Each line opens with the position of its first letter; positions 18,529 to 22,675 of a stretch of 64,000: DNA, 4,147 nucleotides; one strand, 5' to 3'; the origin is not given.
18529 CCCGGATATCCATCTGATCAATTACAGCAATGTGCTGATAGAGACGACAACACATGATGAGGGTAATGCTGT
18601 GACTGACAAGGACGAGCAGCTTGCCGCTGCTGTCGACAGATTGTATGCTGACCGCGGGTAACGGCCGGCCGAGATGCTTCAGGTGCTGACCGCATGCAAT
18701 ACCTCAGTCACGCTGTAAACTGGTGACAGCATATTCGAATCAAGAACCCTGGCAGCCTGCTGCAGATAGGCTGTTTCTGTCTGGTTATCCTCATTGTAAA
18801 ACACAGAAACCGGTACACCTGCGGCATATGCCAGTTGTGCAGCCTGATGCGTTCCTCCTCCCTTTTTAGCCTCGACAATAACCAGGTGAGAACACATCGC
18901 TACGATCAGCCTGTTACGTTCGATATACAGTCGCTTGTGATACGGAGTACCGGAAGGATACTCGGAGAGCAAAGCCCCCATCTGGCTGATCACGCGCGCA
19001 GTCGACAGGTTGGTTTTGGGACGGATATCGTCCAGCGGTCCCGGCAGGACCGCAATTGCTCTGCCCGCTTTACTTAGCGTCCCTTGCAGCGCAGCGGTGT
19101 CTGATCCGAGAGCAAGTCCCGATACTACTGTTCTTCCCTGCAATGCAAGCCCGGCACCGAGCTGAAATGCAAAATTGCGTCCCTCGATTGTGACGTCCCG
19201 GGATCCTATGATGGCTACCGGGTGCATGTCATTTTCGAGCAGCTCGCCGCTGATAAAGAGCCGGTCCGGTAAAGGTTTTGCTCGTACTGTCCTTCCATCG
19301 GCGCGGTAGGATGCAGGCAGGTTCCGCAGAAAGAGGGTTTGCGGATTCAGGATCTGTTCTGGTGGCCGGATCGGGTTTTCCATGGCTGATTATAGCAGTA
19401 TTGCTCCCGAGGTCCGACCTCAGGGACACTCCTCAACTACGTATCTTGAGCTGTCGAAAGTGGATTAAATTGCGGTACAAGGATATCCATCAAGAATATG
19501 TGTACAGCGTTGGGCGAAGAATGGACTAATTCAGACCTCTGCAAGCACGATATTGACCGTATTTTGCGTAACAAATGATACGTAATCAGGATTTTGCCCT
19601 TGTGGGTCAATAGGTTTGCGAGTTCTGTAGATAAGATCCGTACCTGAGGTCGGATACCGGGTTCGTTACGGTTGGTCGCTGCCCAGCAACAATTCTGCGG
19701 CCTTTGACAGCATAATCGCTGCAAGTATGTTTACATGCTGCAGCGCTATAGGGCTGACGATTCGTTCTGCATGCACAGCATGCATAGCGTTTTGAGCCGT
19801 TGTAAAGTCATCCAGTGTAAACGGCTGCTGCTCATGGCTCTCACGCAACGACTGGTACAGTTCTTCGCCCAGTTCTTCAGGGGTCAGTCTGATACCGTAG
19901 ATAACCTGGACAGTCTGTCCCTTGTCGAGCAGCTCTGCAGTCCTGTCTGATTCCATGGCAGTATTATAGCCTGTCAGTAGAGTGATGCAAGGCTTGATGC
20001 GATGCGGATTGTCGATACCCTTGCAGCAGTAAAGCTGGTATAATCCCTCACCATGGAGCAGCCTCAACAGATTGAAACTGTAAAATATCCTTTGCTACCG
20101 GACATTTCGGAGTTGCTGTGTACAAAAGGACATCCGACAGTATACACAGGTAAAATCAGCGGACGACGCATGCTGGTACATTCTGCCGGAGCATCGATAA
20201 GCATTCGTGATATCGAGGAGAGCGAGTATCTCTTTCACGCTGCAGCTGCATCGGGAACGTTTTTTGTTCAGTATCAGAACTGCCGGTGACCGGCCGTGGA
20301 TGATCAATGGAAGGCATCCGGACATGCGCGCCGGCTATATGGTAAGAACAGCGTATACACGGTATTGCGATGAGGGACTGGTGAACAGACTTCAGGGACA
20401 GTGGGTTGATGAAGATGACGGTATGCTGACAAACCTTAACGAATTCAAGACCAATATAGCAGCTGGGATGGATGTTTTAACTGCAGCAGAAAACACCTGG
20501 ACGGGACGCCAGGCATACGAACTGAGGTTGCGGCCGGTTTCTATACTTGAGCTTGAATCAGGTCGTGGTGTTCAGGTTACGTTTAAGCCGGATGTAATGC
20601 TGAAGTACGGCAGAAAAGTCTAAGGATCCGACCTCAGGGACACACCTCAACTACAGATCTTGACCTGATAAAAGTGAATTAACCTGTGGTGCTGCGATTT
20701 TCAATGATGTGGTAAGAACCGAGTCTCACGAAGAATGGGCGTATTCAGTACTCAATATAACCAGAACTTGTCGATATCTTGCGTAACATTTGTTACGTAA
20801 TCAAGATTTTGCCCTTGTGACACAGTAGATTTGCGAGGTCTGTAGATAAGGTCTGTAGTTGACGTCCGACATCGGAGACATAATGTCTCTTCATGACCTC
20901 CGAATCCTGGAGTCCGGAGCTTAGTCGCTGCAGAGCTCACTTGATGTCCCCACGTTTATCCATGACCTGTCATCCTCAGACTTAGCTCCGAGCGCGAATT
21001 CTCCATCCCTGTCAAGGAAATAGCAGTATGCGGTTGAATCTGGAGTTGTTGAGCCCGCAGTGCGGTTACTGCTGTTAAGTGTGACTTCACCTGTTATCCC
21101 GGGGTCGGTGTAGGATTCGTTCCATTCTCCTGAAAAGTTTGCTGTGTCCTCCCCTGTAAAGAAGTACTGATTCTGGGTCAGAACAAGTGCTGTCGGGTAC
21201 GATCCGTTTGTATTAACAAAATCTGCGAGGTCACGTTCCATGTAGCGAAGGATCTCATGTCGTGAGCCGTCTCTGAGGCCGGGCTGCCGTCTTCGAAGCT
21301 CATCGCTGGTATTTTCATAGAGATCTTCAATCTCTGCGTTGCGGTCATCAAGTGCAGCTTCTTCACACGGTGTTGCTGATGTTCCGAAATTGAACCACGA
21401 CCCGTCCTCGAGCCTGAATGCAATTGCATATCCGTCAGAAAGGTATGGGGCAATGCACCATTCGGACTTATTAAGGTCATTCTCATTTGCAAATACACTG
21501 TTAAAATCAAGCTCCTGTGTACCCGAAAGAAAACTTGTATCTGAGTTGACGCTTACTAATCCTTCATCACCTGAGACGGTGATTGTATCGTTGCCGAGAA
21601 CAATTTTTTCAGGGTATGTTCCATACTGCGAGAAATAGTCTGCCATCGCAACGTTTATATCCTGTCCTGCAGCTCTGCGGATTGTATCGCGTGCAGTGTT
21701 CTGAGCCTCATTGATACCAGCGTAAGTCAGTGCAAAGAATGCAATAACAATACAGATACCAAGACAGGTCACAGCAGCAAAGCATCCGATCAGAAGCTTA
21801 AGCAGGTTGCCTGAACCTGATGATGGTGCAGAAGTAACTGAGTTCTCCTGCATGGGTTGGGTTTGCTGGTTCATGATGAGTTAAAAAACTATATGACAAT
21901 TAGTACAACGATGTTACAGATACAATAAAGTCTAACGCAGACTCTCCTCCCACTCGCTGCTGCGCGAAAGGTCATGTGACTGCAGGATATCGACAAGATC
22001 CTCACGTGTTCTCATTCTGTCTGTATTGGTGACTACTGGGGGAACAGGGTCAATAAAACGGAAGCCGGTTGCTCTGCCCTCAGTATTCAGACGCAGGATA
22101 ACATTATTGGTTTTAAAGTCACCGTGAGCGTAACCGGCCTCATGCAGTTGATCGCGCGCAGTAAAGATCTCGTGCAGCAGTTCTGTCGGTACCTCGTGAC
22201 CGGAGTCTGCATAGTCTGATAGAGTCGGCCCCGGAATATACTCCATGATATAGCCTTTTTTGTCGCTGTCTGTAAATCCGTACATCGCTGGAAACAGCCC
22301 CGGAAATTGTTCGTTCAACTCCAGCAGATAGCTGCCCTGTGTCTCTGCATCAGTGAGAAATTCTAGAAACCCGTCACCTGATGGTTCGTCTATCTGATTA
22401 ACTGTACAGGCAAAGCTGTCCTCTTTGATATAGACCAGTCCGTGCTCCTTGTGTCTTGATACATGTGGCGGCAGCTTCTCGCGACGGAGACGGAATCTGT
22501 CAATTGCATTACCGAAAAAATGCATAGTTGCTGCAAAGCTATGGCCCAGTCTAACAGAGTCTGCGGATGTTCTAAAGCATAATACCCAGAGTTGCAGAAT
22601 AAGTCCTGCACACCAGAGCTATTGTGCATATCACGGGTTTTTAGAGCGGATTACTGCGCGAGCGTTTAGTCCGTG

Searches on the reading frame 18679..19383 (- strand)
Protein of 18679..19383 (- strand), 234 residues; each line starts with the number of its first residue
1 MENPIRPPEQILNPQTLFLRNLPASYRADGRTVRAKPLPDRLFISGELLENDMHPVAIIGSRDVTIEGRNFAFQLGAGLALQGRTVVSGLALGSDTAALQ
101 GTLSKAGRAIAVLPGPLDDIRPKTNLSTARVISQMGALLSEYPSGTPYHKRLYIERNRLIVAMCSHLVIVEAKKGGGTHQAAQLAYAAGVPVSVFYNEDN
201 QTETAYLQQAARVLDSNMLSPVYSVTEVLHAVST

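Call 15: search_protein_families(library=pfam, proteins=[window:18679-19383:-], max_evalue=0.01)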
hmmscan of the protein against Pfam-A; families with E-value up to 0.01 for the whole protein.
window:18679-19383:- (234 aa): 2 families
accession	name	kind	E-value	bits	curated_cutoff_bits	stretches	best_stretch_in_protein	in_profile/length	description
PF02481.21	DNA_processg_A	-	6.5e-41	140.3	29.6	1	36-204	25-196/212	DNA recombination-mediator protein A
PF18306.6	LDcluster4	-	2.3e-08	34.2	26.3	1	56-119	4-68/151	SLOG cluster4 family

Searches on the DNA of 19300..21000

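Call 88: search_rna_families(source=window, start=19300, end=21000, threshold=evalue, max_evalue=10)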
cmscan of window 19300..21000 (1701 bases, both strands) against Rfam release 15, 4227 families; matches with E-value up to 10: 2.
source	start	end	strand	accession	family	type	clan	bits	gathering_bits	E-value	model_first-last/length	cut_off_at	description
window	20170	20234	-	RF02677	NsiR4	Gene; sRNA;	-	14.9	40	3.6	1-65/65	no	Nitrogen stress-induced RNA 4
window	20363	20431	+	RF01139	sR2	Gene; snRNA; snoRNA; CD-box;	-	12.9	42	8.2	1-57/57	no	Small nucleolar RNA sR2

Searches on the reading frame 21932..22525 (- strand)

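Call 15: search_protein_families(library=pfam, proteins=[window:21932-22525:-], max_evalue=0.01)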
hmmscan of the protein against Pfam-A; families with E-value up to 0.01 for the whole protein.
window:21932-22525:- (197 aa): 2 families
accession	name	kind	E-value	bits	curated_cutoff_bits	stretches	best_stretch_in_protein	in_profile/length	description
PF06293.20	Kdo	-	0.00068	19.6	21.3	1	104-159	111-165/207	Lipopolysaccharide kinase (Kdo/WaaP) family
PF00069.31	Pkinase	-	0.0025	17.7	31.7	1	82-146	64-133/263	Protein kinase domain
